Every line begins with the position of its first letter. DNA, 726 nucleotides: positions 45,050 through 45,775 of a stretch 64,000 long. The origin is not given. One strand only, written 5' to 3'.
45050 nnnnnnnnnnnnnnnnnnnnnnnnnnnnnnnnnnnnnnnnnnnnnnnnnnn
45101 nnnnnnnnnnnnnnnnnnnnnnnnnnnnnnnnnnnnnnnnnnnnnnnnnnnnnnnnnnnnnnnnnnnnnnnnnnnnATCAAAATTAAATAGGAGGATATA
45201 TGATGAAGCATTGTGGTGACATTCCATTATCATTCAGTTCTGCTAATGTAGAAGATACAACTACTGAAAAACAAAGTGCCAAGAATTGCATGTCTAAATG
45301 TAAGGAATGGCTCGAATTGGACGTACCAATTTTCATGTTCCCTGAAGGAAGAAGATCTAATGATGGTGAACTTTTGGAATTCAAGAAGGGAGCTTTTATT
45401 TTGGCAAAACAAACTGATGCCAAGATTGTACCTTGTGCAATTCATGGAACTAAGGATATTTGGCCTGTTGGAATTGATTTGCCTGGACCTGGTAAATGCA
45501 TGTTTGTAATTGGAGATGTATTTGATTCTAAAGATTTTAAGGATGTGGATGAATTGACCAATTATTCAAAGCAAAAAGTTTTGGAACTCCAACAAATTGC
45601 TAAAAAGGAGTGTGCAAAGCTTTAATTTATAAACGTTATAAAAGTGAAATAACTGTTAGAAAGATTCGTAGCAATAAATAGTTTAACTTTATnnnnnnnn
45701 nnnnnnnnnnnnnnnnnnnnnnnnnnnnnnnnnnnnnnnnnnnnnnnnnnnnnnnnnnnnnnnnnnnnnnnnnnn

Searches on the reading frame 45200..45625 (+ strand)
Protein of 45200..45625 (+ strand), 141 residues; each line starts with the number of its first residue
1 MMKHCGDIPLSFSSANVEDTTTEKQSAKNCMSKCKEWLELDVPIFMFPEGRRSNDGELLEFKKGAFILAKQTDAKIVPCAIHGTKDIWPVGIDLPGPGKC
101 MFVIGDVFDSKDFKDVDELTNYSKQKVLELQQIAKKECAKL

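Call 52: find_encoding_contigs(protein=window:45200-45625:+, flank=10000, max_places=3)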
Protein window:45200-45625:+ (141 aa): no gene with exactly this product is on record in the collection.
